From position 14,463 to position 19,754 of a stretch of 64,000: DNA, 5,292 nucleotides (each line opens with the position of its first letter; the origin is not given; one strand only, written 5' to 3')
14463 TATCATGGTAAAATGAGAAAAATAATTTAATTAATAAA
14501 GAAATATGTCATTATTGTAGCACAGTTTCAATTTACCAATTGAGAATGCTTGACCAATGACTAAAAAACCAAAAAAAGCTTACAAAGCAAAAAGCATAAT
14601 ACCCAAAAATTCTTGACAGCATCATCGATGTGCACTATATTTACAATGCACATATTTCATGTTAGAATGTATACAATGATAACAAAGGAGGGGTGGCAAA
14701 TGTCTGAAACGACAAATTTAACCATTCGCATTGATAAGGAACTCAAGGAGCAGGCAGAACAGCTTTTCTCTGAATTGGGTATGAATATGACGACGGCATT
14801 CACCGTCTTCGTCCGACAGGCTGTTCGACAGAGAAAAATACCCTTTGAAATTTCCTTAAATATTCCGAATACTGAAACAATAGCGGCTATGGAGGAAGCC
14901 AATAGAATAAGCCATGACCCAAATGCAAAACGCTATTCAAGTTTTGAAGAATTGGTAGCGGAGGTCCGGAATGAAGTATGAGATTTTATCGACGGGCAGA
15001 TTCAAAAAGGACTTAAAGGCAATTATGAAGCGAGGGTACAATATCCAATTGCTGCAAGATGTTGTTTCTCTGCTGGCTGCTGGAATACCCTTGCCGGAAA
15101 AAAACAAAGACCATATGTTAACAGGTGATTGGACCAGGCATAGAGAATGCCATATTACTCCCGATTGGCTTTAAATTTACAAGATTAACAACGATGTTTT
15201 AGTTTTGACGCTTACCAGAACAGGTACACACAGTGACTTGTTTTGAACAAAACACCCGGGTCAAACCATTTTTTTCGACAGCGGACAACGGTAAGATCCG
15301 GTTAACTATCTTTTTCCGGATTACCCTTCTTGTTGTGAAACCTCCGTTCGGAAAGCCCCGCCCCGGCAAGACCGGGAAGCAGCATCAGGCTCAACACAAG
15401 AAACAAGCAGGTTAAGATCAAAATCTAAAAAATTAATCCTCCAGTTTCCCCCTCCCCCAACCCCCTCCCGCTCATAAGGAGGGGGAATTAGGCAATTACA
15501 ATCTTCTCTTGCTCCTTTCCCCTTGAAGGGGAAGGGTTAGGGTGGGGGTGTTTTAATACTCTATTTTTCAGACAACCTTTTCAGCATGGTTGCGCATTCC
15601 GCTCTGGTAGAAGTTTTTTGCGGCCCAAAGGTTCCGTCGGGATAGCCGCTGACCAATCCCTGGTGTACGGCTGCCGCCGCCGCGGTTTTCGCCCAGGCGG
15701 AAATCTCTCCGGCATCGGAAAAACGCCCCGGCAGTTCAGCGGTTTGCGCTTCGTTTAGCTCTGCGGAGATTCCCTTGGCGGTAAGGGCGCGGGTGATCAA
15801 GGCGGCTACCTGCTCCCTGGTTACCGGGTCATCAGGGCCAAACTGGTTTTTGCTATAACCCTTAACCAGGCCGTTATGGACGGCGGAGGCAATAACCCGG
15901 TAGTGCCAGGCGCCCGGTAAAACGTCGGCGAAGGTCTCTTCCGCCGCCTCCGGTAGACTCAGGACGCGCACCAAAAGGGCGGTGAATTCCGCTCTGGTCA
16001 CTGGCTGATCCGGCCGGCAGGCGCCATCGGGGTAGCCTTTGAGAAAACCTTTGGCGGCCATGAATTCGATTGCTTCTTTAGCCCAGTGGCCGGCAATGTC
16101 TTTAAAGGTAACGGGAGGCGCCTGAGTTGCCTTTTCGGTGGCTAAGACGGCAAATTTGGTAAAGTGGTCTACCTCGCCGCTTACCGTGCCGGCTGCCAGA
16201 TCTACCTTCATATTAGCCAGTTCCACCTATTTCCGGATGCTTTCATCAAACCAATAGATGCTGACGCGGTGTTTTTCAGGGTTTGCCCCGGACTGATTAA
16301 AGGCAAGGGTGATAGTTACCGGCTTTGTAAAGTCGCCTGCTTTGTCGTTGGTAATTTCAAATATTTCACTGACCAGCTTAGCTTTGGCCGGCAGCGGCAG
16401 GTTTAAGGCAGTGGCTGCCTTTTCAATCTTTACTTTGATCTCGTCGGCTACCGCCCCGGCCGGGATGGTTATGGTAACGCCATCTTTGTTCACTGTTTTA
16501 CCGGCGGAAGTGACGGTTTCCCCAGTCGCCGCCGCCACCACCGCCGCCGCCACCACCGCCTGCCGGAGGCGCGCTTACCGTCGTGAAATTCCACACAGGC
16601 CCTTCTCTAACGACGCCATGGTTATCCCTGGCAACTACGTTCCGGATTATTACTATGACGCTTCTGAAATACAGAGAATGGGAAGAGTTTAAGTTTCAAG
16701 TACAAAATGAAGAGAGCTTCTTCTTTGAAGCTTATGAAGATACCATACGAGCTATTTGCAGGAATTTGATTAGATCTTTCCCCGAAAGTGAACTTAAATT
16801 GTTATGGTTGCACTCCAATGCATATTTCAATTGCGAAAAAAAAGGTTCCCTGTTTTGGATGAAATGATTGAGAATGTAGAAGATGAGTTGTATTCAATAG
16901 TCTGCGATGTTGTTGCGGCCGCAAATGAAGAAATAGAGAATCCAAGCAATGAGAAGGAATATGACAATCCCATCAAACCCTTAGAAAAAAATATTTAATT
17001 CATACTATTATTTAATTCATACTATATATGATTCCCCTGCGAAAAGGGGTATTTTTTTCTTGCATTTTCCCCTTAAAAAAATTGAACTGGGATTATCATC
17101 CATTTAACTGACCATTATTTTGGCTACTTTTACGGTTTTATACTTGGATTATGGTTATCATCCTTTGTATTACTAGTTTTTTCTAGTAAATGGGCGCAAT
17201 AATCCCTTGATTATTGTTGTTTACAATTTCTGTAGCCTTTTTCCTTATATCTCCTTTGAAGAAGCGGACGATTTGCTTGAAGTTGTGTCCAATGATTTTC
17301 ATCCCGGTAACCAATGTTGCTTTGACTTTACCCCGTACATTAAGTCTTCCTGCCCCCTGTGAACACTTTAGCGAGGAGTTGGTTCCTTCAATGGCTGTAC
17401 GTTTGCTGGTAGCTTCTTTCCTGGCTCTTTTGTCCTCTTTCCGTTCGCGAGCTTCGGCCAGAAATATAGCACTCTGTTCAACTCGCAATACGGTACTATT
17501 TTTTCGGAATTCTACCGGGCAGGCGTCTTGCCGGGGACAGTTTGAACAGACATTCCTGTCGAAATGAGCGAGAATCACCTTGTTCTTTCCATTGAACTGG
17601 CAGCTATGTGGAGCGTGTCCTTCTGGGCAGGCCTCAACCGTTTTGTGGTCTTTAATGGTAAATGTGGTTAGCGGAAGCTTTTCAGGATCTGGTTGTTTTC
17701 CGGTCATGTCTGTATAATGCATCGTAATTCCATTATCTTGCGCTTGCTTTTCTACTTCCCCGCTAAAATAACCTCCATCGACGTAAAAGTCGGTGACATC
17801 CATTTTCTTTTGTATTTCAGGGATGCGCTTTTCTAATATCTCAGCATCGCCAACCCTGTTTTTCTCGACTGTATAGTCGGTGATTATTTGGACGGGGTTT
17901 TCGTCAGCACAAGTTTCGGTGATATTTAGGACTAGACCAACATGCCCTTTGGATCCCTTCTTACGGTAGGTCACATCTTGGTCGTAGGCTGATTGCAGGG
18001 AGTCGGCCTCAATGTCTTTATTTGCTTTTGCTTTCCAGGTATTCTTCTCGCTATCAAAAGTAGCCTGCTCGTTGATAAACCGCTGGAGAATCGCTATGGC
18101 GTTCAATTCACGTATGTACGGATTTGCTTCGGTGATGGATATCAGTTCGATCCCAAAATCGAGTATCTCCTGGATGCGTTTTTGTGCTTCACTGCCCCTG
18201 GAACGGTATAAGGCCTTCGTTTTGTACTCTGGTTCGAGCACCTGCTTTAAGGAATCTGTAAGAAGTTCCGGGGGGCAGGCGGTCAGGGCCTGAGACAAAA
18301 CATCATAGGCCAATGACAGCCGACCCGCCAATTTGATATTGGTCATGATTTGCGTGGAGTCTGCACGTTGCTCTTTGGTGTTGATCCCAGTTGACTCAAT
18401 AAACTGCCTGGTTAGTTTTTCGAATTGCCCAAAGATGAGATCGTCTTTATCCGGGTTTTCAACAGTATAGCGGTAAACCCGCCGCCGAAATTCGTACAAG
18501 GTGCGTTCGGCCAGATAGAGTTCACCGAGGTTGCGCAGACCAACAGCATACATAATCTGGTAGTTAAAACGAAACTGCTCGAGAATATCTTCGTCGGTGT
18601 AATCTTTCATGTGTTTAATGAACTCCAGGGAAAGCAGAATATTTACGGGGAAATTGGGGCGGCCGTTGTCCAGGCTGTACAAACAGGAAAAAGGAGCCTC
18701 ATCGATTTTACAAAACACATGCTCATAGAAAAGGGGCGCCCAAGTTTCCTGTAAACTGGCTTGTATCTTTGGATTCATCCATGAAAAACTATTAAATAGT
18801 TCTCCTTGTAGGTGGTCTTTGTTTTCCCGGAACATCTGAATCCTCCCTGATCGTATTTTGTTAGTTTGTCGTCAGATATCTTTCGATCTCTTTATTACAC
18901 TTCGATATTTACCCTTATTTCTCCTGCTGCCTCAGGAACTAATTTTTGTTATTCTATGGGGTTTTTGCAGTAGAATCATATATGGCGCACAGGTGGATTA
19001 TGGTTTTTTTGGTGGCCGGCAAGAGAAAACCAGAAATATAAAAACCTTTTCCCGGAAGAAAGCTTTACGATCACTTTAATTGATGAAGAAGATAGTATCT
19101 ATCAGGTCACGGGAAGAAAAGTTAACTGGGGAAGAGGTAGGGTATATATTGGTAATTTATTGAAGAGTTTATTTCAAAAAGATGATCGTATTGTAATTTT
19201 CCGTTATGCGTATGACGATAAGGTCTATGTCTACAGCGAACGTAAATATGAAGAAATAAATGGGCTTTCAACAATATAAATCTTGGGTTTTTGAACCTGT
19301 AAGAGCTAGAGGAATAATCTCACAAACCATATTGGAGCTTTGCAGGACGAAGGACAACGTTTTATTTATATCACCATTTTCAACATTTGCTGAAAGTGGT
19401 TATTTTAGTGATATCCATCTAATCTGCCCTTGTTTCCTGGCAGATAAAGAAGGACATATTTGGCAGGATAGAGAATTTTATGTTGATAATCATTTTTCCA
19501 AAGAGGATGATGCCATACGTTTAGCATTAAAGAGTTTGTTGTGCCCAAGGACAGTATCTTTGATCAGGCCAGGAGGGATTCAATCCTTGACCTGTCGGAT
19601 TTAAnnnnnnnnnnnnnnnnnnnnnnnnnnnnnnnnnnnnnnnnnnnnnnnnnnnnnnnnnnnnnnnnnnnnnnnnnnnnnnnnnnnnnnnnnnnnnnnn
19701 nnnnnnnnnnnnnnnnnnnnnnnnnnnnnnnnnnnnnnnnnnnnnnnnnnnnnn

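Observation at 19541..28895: Four-gene DUF499 - DUF3780 - DUF1156 methyltransferase - PLD/SNF2 helicase defence module (BREX/DISARM-related, no PglZ)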

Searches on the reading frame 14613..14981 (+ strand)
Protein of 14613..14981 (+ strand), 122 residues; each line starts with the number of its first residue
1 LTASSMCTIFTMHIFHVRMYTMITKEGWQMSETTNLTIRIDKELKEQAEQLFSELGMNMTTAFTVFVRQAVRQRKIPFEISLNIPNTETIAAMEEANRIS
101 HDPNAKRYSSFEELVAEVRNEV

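Call 50: search_protein_families(library=pfam, proteins=[window:14613-14981:+], max_evalue=0.001)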
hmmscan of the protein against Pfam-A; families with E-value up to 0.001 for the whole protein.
window:14613-14981:+ (122 aa): 1 family
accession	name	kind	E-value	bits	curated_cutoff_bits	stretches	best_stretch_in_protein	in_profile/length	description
PF04221.18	RelB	-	5.3e-11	42.7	22.4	1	36-98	4-66/82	RelB antitoxin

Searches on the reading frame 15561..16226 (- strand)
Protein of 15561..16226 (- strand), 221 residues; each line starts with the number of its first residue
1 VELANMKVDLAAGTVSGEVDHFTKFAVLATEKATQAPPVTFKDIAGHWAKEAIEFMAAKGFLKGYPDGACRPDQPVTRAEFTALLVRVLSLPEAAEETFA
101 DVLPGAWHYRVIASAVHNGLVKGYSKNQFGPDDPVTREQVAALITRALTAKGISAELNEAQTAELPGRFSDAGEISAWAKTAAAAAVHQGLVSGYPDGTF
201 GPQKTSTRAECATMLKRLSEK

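Call 10: search_protein_families(library=pfam, proteins=[window:15561-16226:-], max_evalue=0.01)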
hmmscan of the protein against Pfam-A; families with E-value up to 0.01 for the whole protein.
window:15561-16226:- (221 aa): 1 family
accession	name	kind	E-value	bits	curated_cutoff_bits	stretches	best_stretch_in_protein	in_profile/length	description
PF00395.25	SLH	-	6.7e-41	138.5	20.8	3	40-81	1-43/44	S-layer homology domain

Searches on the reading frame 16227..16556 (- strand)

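Call 10: search_protein_families(library=pfam, proteins=[window:16227-16556:-], max_evalue=0.01)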
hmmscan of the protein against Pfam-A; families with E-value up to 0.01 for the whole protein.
window:16227-16556:- (109 aa): 1 family
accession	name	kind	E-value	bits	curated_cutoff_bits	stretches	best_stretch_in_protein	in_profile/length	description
PF00791.26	ZU5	-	9.8e-05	23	21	1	14-100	4-93/97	ZU5 domain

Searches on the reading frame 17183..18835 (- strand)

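Call 10: search_protein_families(library=pfam, proteins=[window:17183-18835:-], max_evalue=0.01)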
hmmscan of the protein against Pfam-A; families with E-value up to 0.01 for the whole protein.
window:17183-18835:- (550 aa): 3 families
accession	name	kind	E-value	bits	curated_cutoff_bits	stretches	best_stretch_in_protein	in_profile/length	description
PF13751.12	DDE_Tnp_1_6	-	3e-16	60.3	25.1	1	403-522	2-124/125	Transposase DDE domain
PF05598.16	DUF772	-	4.2e-07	30.3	23.1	1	58-120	1-64/74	Transposase domain (DUF772)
PF01609.27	DDE_Tnp_1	-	0.006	16.8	23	0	317-517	48-198/200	Transposase DDE domain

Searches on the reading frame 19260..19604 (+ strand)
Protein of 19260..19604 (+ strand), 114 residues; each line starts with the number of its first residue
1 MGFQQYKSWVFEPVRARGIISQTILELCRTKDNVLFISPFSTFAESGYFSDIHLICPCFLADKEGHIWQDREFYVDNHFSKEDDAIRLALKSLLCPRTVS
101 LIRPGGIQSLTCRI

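Call 10: search_protein_families(library=pfam, proteins=[window:19260-19604:+], max_evalue=0.01)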
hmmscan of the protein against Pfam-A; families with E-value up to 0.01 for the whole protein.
window:19260-19604:+ (114 aa): 0 families

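Call 49: search_protein_families(library=padloc, proteins=[window:19260-19604:+], max_evalue=0.001)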
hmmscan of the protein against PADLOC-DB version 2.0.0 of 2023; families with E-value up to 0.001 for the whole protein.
window:19260-19604:+ (114 aa): 0 families
